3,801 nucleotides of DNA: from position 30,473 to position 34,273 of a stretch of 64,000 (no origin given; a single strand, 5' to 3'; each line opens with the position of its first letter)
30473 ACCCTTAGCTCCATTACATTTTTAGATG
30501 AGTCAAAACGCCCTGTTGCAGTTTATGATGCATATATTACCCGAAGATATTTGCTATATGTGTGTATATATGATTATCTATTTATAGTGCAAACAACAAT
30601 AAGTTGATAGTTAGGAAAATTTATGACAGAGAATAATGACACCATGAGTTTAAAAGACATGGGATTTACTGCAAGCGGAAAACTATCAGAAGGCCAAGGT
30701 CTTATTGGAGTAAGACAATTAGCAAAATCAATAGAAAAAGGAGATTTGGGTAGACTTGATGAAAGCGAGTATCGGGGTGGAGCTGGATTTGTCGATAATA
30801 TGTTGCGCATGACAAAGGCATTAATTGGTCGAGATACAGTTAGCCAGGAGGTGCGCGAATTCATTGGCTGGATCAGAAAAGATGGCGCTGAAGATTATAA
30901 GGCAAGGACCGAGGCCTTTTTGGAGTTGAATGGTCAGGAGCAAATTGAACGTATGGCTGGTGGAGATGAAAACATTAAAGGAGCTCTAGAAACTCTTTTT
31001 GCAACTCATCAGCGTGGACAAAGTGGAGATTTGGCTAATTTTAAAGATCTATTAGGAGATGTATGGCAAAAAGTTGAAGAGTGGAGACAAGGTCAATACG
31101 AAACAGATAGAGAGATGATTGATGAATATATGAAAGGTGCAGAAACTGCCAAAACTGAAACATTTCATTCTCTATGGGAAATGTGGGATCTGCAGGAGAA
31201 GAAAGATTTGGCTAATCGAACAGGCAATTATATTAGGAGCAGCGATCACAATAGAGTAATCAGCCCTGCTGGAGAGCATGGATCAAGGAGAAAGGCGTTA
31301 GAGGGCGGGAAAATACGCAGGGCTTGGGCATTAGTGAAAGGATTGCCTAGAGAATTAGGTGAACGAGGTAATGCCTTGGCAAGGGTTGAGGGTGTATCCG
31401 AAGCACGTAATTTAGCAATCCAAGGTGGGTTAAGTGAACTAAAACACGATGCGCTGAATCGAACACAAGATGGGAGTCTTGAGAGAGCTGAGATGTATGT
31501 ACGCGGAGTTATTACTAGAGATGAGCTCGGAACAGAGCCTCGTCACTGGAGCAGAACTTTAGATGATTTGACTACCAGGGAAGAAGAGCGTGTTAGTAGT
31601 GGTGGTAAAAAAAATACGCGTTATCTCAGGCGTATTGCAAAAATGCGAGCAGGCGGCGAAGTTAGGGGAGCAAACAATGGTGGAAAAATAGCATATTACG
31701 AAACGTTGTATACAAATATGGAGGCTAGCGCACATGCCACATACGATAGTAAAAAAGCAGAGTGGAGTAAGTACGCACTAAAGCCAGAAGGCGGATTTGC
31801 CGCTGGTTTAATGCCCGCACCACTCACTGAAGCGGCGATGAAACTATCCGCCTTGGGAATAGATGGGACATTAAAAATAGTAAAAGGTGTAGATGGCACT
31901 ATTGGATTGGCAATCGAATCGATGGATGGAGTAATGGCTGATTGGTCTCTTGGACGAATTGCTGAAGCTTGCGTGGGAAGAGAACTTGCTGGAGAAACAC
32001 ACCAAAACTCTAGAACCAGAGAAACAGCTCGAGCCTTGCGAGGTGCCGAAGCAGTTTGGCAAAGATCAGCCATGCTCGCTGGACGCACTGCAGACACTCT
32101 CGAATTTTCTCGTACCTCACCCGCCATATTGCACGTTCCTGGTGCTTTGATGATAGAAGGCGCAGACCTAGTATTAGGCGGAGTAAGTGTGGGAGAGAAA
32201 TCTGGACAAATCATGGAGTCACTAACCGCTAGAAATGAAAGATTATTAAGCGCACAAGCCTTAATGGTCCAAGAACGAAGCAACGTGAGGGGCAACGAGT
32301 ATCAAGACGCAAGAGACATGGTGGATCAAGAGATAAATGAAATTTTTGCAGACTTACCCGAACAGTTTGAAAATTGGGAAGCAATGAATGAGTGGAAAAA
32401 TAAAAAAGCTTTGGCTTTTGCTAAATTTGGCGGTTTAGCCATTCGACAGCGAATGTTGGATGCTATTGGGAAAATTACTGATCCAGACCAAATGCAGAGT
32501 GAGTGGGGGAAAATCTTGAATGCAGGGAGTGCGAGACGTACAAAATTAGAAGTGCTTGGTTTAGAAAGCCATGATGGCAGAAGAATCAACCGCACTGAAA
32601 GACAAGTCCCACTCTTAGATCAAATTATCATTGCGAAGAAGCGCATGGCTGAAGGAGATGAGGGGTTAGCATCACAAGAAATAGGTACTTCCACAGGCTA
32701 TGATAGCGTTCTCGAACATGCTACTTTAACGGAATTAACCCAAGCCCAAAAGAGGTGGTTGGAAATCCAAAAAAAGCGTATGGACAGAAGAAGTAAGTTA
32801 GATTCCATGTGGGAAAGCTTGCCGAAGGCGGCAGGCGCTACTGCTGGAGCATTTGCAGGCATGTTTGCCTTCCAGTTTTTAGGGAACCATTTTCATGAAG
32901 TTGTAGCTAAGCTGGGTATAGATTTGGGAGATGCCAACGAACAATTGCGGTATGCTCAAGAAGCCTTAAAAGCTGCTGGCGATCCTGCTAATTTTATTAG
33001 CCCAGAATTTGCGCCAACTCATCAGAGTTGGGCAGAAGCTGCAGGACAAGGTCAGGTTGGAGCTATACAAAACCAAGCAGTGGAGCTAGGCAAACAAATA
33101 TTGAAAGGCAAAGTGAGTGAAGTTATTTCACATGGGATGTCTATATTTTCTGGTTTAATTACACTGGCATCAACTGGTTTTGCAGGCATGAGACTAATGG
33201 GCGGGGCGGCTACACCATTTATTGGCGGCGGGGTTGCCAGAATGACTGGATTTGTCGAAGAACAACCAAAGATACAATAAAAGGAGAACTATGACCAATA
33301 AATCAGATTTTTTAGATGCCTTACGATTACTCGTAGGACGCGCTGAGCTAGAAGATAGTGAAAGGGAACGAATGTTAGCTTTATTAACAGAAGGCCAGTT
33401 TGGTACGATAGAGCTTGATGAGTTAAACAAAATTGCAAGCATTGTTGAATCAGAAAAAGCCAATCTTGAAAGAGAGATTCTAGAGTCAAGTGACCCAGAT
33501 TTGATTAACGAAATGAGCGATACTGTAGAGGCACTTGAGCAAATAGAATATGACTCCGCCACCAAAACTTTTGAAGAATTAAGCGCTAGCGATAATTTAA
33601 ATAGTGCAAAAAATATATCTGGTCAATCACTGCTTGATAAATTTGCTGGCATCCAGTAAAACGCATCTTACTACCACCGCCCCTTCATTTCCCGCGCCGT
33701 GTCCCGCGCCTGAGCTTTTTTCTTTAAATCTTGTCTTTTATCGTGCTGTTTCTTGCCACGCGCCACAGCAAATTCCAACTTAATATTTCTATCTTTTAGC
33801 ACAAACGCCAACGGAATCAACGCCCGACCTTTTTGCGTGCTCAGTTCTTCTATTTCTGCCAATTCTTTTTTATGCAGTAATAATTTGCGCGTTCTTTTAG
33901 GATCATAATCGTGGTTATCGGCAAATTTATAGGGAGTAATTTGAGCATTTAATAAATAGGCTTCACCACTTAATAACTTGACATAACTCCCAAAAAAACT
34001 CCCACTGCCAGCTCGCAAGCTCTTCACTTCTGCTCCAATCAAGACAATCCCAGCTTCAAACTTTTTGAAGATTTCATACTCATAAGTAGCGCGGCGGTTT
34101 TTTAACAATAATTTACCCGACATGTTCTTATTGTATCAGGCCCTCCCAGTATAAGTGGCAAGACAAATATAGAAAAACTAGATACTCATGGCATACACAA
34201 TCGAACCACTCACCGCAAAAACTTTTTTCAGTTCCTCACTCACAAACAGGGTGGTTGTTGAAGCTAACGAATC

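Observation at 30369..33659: GC-elevated two-gene cassette: 885-aa charged helical protein with C-terminal glycine-zipper tail plus a small very acidic partner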

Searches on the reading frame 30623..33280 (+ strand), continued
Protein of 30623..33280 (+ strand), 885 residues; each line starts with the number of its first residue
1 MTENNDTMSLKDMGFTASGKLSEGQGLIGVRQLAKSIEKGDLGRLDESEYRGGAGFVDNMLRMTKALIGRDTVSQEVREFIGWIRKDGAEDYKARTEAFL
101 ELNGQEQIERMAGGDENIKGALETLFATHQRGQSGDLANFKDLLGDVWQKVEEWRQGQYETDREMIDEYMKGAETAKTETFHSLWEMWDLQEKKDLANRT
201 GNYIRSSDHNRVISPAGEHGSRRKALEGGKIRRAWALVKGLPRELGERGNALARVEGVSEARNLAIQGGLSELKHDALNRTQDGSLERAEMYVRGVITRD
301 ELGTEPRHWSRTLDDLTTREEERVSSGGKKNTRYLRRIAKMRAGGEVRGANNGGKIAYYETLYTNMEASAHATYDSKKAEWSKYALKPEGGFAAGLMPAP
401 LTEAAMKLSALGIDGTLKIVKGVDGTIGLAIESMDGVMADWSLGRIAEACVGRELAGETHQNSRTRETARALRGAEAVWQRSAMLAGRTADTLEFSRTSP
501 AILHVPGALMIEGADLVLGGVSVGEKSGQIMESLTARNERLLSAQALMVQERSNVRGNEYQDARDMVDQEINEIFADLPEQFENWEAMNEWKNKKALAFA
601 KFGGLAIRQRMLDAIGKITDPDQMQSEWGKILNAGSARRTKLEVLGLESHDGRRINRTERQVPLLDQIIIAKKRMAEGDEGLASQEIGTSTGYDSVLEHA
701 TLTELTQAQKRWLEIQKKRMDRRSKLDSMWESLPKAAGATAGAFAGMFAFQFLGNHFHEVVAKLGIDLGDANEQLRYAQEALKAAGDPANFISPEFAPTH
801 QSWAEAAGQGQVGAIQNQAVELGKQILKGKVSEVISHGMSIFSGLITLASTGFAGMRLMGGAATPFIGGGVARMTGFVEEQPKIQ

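Call 101: search_dna_similar(query=window:30623-33280:+, collection=plasmids, mode=protein, max_evalue=0.01, max_rows=10)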
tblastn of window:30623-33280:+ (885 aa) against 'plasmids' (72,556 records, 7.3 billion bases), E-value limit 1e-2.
No match.

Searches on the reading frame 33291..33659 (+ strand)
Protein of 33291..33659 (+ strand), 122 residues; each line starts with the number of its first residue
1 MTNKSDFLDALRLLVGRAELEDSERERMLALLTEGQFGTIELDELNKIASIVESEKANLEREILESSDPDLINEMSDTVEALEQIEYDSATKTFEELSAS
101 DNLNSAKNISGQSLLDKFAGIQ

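Call 3: search_protein_families(library=pfam, proteins=[window:33291-33659:+], max_evalue=1)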
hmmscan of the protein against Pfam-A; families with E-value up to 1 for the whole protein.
window:33291-33659:+ (122 aa): 2 families
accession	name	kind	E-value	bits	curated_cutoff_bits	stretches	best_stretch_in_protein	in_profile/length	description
PF17944.6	Arg_decarbox_C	-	0.048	14.6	23.3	1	3-35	11-44/51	Arginine decarboxylase C-terminal helical extension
PF02500.21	DNA_pack_N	-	0.12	12.6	25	1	42-104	39-102/278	Probable DNA packing protein, N-terminus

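Call 4: search_protein_families(library=phrogs, proteins=[window:33291-33659:+], max_evalue=1)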
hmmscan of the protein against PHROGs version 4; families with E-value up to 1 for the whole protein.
window:33291-33659:+ (122 aa): 3 families
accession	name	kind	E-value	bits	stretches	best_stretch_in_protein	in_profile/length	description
phrog_8850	-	unknown function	0.061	14.5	1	38-87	61-108/115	-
phrog_9763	-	unknown function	0.087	13.5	1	30-107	63-139/247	-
phrog_33295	-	unknown function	0.23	12.7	1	27-90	35-96/129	-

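Call 5: search_protein_families(library=ncbifam, proteins=[window:33291-33659:+], max_evalue=1)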
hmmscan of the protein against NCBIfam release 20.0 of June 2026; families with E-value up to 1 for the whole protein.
window:33291-33659:+ (122 aa): 0 families

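Call 53: search_protein_families(library=padloc, proteins=[window:33291-33659:+], max_evalue=1)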
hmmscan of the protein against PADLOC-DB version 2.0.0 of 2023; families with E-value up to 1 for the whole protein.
window:33291-33659:+ (122 aa): 0 families

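Call 69: search_solved_structures(query=A4, max_evalue=10)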
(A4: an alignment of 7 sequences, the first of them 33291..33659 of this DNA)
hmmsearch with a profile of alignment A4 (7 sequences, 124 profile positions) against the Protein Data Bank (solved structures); distinct sequences matched with E-value up to 10: 16.
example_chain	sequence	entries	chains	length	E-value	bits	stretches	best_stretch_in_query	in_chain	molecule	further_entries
3uy8_A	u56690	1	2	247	0.014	18.9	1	9-95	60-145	Kemp eliminase KE59 R5_11/5F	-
3uyc_A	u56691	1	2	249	0.015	18.8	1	12-96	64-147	Kemp eliminase KE59 R8_2/7A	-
3uz5_A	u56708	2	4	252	0.018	18.6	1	10-94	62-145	Kemp eliminase KE59 R13 3/11H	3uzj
3uy7_A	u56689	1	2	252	0.041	17.4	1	9-95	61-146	Kemp eliminase KE59 R1 7/10H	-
3tc6_A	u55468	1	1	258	0.066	16.8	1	9-94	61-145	Indole-3-glycerol phosphate synthase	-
3uxa_A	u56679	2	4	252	0.067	16.8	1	9-95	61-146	Kemp eliminase KE59 R1 7/10H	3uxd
1nxi_A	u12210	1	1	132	0.075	16.6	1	40-116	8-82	conserved hypothetical protein VC0424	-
8w3y_A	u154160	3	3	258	0.21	15.1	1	9-95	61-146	Hydroxyquinoline fluorescent protein | Hydroxyquinonline fluorescent protein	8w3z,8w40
4iww_A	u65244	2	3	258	0.27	14.8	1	9-92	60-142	Unnatural Amino Acid Mediated Metalloprotein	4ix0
5cwn_A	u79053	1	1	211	0.27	14.8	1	53-115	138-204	Designed helical repeat protein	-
3qc1_A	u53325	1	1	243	0.48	14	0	8-53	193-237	Immunoglobulin-binding protein 1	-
5k7j_A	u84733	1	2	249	0.53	13.8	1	8-94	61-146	Indole-3-glycerol phosphate synthase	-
9y6s_7E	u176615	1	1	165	0.57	13.8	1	5-63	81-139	Centrin, putative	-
2c3z_A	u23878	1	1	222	0.71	13.4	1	8-94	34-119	INDOLE-3-GLYCEROL PHOSPHATE SYNTHASE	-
1a53_A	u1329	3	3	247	0.94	13.1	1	8-94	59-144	INDOLE-3-GLYCEROLPHOSPHATE SYNTHASE | INDOLE-3-GLYCEROL PHOSPHATE SYNTHASE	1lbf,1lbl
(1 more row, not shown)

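Call 70: search_protein_families(library=pfam, alignment_id=A4, max_evalue=0.5)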
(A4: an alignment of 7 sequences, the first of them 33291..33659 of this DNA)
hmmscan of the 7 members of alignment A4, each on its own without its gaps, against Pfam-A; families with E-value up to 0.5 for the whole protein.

A. member 1, window:33291-33659:+ (122 aa): 2 families
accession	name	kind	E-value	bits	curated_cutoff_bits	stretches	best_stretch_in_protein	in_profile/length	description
PF17944.6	Arg_decarbox_C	-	0.048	14.6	23.3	1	3-35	11-44/51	Arginine decarboxylase C-terminal helical extension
PF02500.21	DNA_pack_N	-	0.12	12.6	25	1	42-104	39-102/278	Probable DNA packing protein, N-terminus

B. families by the number of members that match (of 7 scanned): 10 families
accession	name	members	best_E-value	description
PF22440.1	SirC_C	4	0.0017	SirC C-terminal domain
PF08367.16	M16C_assoc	2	0.0038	Peptidase M16C associated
PF20396.3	DUF6689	2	0.061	Family of unknown function (DUF6689)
PF25722.1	CMV_UL34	1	0.028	Cytomegalovirus transcriptional regulator UL34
PF17944.6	Arg_decarbox_C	1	0.048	Arginine decarboxylase C-terminal helical extension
PF06855.17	YozE_SAM_like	1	0.077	YozE SAM-like fold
PF18046.7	FKBP26_C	1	0.08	FKBP26_C-terminal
PF02500.21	DNA_pack_N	1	0.12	Probable DNA packing protein, N-terminus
PF24224.1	DUF7440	1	0.12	Family of unknown function (DUF7440)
PF10169.15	LLPH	1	0.23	LLP homolog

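Call 71: find_homologous_proteins(query=A4, max_evalue=0.01)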
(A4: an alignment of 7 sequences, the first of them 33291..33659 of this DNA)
Query A4 (7 sequences) (122 aa, profile of the alignment): 21 proteins with E <= 0.01 among 2003 candidates.
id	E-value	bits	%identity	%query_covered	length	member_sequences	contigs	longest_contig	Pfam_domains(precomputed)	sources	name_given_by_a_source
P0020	2.3e-53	198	72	100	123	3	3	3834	-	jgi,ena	-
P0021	6.2e-53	196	61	100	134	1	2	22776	-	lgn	-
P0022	7.7e-51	189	62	99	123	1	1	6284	-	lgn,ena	-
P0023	1.3e-50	189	52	99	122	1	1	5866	-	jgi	jgi:hypothetical protein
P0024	2.5e-48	181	53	99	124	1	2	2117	-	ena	-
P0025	4.4e-48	181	67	99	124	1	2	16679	-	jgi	jgi:flagellar basal body rod protein FlgG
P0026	7.8e-48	180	99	100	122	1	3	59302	-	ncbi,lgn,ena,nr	ncbi:hypothetical protein KKH50_03050 [Patescibacteria group bacterium]|nr:hypothetical protein [Pat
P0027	3.9e-47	177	100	100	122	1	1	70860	-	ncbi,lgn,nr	ncbi:hypothetical protein KJ707_02475 [Patescibacteria group bacterium]|nr:hypothetical protein [Pat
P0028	3.9e-46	174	99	100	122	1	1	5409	-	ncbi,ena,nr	ncbi:hypothetical protein KJ654_02125 [Patescibacteria group bacterium]|nr:hypothetical protein [Pat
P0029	4.0e-44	168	24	98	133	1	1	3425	-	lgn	-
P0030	8.5e-42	160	29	75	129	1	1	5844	-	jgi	-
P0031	1.8e-41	159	29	75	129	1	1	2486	-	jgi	-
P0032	1.8e-31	127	34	94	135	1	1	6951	-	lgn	-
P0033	3.2e-31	126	36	94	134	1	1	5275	-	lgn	-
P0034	5.9e-31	125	34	94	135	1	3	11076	-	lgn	-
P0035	1.0e-29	121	35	94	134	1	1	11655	-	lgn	-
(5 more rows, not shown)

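Call 72: find_encoding_contigs(protein=P0025, flank=10000, max_places=2)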
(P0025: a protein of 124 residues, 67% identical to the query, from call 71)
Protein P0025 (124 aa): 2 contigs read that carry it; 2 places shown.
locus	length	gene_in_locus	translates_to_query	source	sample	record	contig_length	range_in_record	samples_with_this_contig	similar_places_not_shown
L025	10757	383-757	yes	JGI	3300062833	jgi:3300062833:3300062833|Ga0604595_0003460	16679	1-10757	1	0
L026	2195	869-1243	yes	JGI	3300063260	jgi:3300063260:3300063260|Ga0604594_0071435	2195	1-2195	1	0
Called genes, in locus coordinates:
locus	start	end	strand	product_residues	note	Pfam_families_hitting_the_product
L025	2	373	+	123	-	?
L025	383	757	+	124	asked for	-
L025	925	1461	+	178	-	PF00466:Ribosomal_L10, PF27436:RL10_C (weak)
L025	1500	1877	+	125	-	PF16320:Ribosomal_L12_N, PF00542:Ribosomal_L12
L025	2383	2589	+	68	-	PF12728:HTH_17, PF00376:MerR, PF13411:MerR_1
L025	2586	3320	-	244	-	PF00990:GGDEF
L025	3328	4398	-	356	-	PF01207:Dus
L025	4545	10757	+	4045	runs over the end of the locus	?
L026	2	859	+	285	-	?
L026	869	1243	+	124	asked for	-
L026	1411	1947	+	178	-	PF00466:Ribosomal_L10, PF27436:RL10_C (weak)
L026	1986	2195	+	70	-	?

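Call 73: find_encoding_contigs(protein=P0035, flank=10000, max_places=2)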
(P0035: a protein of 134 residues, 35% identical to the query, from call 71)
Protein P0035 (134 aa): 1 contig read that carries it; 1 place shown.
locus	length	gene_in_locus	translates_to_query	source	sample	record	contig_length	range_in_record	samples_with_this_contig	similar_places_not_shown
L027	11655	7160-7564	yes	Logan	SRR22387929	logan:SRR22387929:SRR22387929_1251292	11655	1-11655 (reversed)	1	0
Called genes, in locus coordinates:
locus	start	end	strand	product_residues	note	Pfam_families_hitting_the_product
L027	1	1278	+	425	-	?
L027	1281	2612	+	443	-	PF08245:Mur_ligase_M, PF02875:Mur_ligase_C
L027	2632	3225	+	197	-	PF00081:Sod_Fe_N, PF02777:Sod_Fe_C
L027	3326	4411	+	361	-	PF13784:Fic_N, PF02661:Fic, PF21248:SoFic-like_C (weak)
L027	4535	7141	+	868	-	-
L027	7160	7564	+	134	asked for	-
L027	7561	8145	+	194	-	-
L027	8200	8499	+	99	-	-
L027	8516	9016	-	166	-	-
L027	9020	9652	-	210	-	-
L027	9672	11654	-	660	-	?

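Call 74: find_encoding_contigs(protein=P0034, flank=10000, max_places=3)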
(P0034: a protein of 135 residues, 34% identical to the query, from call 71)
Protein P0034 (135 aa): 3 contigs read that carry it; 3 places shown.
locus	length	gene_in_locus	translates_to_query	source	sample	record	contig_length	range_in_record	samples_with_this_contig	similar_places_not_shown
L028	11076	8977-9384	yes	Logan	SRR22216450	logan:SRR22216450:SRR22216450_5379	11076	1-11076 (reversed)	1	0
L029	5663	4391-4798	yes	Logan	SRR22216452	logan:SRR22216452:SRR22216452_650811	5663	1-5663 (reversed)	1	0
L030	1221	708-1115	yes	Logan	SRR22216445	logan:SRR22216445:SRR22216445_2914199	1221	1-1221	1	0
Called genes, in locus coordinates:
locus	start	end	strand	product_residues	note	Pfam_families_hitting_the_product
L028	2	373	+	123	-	?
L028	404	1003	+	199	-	-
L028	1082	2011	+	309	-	PF00687:Ribosomal_L1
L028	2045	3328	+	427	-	-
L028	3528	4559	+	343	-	PF00069:Pkinase, PF07714:PK_Tyr_Ser-Thr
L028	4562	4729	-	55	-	-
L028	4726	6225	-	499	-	-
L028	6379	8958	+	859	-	-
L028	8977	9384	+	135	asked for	-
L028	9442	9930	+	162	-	-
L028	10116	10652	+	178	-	PF00466:Ribosomal_L10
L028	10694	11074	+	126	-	PF16320:Ribosomal_L12_N, PF00542:Ribosomal_L12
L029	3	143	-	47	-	?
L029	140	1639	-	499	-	-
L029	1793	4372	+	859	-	-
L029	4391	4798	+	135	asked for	-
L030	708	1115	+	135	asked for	-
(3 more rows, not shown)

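Call 80: search_protein_families(library=pfam, proteins=[L028:9442-9930:+, L027:7561-8145:+, L027:8200-8499:+, L028:4726-6225:-, L028:2045-3328:+, L027:4535-7141:+, L028:6379-8958:+], max_evalue=0.01)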
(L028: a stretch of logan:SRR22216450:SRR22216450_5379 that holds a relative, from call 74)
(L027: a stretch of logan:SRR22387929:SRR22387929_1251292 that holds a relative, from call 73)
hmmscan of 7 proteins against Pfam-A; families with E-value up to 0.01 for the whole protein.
L028:9442-9930:+ (162 aa): 0 families

L027:7561-8145:+ (194 aa): 0 families

L027:8200-8499:+ (99 aa): 0 families

L028:4726-6225:- (499 aa): 0 families

L028:2045-3328:+ (427 aa): 0 families

L027:4535-7141:+ (868 aa): 0 families

L028:6379-8958:+ (859 aa): 0 families

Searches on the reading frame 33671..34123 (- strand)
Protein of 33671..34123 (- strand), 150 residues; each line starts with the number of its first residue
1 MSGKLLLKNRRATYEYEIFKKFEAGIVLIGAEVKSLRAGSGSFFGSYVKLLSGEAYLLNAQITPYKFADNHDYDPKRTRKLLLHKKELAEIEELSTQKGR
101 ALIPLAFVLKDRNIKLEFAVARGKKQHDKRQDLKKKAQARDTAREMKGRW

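Call 55: find_related_loci(query=window:33671-34123:-, collection=genome_contigs, flank=10000)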
Query window:33671-34123:- (150 aa) in genome_contigs; peptide patterns used: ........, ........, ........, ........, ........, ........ (x = any residue, [..] = any of these).
188 stretches matched a pattern; 9 encode a relative of the query (tblastn E <= 1e-3); 9 distinct loci.
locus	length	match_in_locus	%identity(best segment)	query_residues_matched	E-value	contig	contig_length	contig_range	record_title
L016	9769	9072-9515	86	3-150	2e-84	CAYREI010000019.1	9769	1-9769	MAG TPA_asm: uncultured Pseudomonadales bacterium isolate SRP191223_co1_123 genome assembly, contig: NODE_8340_length_97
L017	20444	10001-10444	86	3-150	1e-83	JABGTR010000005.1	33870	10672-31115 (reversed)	MAG: Candidatus Paceibacterota bacterium isolate SI034_bin135 k141_1139684, whole genome shotgun sequence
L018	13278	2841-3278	89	4-149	2e-83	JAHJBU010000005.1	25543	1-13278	MAG: Patescibacteria group bacterium isolate Modern_marine.mb.272 Modern_marine.mb.272_k141_136523, whole genome shotgun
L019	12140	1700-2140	84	4-150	1e-82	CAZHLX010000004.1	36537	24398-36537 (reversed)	MAG TPA_asm: uncultured Pseudomonadales bacterium isolate SRP167671_co2_247 genome assembly, contig: NODE_1484_length_36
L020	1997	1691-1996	92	4-105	1e-60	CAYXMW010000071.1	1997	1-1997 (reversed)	MAG TPA_asm: uncultured Pseudomonadales bacterium isolate SRP191223_co1_89 genome assembly, contig: NODE_105412_length_1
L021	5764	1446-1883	48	1-144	4e-39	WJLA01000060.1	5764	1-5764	MAG: Candidatus Peregrinibacteria bacterium isolate Bin_155 k141_2811025, whole genome shotgun sequence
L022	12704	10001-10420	44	4-147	8e-35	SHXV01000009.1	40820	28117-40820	MAG: Dehalococcoidia bacterium isolate Baikal-deep-G102 BACOMB-C4043, whole genome shotgun sequence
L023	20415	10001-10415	63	5-149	1e-40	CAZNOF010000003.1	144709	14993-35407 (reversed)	MAG TPA_asm: uncultured Pseudomonadales bacterium isolate SRP170004_co1_5 genome assembly, contig: NODE_110_length_14470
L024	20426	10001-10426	46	6-147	3e-36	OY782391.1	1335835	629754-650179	MAG: Candidatus Gracilibacteria bacterium isolate 3657eba1-8dd3-48ff-b7f3-7c2c16b724d5 genome assembly, chromosome: 1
